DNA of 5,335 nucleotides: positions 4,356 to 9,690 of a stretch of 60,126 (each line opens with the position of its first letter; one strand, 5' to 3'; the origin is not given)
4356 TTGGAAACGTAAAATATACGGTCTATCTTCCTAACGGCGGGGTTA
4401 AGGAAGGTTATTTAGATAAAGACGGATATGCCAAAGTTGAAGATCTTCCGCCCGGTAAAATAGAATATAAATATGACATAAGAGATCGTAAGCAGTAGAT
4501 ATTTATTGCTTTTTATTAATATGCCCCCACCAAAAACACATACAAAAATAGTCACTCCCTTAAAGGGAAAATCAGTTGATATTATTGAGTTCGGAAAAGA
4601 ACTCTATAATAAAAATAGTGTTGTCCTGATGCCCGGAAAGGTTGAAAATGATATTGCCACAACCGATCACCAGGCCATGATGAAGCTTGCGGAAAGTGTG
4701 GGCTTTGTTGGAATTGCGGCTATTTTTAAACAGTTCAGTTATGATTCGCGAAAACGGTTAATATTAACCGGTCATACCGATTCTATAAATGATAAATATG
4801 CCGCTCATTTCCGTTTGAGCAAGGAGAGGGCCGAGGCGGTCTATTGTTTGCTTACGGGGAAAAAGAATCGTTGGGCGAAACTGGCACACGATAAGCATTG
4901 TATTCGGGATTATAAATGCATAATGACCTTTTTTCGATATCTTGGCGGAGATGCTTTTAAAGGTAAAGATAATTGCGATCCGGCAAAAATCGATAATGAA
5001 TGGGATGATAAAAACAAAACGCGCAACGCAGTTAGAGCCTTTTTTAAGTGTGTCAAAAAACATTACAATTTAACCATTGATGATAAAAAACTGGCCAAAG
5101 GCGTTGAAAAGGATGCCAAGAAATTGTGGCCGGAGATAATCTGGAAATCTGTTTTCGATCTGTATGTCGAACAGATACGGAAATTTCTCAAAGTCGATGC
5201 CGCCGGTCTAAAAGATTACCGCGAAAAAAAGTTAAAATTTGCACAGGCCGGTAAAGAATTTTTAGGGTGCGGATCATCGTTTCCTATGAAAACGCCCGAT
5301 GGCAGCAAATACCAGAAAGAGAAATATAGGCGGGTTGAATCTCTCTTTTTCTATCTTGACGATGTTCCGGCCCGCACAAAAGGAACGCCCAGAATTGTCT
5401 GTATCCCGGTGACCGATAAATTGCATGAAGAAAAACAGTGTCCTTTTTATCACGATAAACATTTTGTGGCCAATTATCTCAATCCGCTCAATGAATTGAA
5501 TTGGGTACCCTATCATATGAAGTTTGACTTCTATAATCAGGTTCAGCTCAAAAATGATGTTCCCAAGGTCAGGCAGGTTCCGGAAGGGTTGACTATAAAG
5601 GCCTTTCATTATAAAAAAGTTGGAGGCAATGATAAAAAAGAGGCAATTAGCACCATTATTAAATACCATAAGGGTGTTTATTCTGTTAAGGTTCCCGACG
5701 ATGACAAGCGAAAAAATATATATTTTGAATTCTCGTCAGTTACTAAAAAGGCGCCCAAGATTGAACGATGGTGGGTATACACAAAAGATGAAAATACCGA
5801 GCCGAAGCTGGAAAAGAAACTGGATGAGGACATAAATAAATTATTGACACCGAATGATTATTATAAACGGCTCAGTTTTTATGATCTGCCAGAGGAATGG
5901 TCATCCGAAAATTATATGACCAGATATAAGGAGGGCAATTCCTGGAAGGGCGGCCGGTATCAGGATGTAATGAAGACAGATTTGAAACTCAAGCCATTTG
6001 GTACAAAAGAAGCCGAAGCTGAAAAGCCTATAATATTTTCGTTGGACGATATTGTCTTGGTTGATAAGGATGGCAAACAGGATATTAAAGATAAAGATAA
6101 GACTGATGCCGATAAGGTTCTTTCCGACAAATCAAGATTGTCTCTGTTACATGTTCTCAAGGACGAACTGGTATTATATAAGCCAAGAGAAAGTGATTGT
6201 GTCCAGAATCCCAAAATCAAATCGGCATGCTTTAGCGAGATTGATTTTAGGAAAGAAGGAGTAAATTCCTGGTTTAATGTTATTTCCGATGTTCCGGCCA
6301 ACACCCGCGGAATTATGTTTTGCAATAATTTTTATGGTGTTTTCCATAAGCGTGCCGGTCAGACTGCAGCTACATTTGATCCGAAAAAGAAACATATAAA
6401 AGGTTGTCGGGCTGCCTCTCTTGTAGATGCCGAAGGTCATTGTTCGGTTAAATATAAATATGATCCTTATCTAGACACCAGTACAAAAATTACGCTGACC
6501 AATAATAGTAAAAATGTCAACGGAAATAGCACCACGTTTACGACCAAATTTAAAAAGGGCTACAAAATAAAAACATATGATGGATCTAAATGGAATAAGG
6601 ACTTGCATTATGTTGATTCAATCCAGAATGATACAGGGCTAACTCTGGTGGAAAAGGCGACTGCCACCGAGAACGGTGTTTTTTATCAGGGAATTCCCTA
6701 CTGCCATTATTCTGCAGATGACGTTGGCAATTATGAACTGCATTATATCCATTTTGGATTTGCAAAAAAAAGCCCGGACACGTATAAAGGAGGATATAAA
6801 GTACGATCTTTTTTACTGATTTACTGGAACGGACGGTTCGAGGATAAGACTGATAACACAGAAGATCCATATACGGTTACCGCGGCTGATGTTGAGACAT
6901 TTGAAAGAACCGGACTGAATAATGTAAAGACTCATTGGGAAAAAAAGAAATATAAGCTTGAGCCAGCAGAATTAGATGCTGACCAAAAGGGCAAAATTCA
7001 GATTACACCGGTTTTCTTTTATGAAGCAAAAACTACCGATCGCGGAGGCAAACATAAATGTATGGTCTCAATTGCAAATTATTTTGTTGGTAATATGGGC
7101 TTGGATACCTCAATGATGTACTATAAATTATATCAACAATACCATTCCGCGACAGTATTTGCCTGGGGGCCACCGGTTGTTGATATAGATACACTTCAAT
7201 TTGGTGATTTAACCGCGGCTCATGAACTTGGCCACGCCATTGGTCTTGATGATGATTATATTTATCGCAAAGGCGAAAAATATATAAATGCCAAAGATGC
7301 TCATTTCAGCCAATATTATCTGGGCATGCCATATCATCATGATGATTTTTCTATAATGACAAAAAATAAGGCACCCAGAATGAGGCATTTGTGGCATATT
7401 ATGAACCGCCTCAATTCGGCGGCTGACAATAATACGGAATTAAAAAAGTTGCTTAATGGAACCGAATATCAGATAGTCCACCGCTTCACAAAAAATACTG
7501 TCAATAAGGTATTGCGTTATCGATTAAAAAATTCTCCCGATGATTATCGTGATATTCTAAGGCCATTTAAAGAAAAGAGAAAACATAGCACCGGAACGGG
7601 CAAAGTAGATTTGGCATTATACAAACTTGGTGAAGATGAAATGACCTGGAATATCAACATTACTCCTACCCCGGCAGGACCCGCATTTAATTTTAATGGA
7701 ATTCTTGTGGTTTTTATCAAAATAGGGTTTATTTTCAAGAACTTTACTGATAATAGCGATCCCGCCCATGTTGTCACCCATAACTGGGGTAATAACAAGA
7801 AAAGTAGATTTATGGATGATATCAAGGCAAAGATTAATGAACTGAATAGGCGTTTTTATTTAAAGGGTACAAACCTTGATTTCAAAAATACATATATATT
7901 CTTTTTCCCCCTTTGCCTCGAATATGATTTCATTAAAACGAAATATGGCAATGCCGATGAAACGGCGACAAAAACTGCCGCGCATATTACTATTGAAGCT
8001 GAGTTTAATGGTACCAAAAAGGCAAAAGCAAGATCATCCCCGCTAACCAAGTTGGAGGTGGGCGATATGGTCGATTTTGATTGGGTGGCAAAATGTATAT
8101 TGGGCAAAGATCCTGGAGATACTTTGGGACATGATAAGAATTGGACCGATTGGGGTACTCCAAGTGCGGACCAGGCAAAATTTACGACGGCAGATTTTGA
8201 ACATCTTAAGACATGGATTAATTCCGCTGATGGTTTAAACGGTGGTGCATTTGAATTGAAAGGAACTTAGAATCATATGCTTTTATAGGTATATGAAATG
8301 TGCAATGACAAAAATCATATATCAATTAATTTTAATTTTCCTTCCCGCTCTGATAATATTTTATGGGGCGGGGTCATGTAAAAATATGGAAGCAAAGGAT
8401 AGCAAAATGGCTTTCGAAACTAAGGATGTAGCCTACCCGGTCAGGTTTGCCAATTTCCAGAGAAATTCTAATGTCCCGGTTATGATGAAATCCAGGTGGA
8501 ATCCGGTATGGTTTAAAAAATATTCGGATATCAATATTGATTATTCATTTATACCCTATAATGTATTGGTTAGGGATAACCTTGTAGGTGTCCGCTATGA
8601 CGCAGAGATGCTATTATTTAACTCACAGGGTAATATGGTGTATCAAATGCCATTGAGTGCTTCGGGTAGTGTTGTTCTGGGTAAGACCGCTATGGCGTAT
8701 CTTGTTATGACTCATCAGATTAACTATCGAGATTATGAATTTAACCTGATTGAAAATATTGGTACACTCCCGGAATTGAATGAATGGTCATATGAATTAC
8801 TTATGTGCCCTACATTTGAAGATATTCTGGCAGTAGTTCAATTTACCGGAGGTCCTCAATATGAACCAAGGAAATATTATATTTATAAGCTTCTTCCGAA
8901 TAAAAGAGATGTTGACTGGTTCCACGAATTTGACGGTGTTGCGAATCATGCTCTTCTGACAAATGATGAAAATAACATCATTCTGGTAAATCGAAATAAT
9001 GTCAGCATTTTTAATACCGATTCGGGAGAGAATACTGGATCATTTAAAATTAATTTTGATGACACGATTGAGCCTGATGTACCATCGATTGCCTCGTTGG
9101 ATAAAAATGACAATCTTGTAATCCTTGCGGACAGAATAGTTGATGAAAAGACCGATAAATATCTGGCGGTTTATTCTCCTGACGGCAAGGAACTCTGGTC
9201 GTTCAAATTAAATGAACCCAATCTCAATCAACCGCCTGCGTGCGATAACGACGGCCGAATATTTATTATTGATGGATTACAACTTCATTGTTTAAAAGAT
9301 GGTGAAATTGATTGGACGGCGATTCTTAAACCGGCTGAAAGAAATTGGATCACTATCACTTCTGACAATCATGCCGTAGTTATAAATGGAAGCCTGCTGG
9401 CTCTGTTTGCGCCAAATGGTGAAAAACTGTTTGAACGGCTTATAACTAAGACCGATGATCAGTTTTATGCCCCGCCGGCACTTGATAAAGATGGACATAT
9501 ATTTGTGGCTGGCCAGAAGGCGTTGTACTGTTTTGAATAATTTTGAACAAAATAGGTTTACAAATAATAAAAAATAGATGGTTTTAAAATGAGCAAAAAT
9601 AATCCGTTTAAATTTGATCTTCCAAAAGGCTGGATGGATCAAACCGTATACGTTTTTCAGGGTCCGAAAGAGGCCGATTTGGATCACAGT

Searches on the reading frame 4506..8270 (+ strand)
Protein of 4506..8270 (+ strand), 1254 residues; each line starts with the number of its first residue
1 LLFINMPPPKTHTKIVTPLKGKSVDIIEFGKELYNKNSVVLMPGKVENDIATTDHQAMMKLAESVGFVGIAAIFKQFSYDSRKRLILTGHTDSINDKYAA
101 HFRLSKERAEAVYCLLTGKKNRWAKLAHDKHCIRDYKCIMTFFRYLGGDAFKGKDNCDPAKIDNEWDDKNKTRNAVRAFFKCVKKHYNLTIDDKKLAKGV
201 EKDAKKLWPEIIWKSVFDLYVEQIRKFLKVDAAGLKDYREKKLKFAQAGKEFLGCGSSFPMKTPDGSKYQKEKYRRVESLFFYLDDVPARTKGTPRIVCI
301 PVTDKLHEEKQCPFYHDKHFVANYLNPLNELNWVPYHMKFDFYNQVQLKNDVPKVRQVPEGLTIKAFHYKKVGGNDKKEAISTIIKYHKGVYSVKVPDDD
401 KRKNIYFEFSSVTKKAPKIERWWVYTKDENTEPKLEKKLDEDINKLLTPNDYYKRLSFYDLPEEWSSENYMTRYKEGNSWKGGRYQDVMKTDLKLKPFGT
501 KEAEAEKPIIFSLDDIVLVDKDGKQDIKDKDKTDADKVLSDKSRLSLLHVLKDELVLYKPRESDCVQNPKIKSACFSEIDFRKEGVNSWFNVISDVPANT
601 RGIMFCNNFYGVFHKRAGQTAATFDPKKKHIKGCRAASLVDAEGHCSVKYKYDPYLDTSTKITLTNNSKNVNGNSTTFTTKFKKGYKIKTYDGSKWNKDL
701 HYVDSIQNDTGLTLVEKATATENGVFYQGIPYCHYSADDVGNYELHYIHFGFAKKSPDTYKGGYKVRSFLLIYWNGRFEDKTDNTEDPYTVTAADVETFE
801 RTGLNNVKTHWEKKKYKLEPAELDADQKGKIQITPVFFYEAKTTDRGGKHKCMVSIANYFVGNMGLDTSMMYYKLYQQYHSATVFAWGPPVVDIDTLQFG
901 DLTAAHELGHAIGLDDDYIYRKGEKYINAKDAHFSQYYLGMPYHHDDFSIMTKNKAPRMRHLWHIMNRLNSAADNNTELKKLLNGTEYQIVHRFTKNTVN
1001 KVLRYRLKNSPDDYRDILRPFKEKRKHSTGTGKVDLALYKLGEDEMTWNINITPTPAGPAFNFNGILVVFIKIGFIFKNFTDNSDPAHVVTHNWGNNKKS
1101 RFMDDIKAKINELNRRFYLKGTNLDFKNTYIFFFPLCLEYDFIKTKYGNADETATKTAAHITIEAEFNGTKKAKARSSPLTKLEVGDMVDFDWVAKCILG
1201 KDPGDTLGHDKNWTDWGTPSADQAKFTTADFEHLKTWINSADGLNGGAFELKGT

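Call 4: search_protein_families(library=pfam, proteins=[window:4506-8270:+], max_evalue=0.01)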
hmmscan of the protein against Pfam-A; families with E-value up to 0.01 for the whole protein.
window:4506-8270:+ (1254 aa): 1 family
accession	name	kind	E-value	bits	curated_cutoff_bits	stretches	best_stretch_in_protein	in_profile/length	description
PF00691.25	OmpA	-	0.004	17.9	27.2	1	70-117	20-65/98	OmpA family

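Call 6: search_protein_families(library=ncbifam, proteins=[window:4506-8270:+], max_evalue=1)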
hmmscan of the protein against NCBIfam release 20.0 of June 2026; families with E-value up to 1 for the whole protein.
window:4506-8270:+ (1254 aa): 3 families
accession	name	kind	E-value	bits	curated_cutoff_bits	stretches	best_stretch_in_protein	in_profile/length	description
NF053611.1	YiaD_Gzip_OmpA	equivalog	0.078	12.7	175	1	77-120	128-170/206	YiaD family glycine zipper/OmpA-like lipoprotein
TIGR03350.1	type_VI_ompA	equivalog_domain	0.085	12.8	139.8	1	83-120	61-101/137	type VI secretion system protein TssL, long form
NF007520.0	PRK10126.1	equivalog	0.2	12.1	243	1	78-125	94-140/147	low molecular weight protein-tyrosine-phosphatase Wzb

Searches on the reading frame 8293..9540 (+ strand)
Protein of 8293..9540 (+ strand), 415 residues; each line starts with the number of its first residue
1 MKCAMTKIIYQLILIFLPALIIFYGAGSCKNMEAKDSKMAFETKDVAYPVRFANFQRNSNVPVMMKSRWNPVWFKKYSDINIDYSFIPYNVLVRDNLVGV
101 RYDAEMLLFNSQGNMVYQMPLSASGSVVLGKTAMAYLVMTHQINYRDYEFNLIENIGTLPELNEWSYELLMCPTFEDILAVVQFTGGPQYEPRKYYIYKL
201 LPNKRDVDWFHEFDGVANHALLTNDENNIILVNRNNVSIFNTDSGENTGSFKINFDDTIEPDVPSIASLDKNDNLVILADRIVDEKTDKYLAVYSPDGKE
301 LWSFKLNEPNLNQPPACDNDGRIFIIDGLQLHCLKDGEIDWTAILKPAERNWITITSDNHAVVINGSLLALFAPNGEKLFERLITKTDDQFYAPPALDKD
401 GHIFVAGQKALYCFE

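Call 4: search_protein_families(library=pfam, proteins=[window:8293-9540:+], max_evalue=0.01)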
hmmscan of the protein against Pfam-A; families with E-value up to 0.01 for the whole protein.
window:8293-9540:+ (415 aa): 1 family
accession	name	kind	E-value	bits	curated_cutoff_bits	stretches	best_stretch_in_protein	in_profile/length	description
PF13360.13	PQQ_2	-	1.2e-05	25.6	27.6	1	291-382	5-99/233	Outer membrane protein assembly factor BamB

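Call 6: search_protein_families(library=ncbifam, proteins=[window:8293-9540:+], max_evalue=1)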
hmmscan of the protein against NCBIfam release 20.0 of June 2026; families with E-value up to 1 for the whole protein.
window:8293-9540:+ (415 aa): 3 families
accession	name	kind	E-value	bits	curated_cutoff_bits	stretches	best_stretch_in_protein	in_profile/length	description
NF052323.1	T9SSA_dep_M6i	equivalog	0.015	13.2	600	1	222-310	749-831/1043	T9SS-dependent M6-like inactivated metalloprotease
NF041516.1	PA2928_fam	subfamily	0.098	12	70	0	270-312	295-338/376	PA2928 family protein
TIGR04528.1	acido_non_PQQ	subfamily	0.16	10.7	650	0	285-327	440-482/493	acido-empty-quinoprotein group A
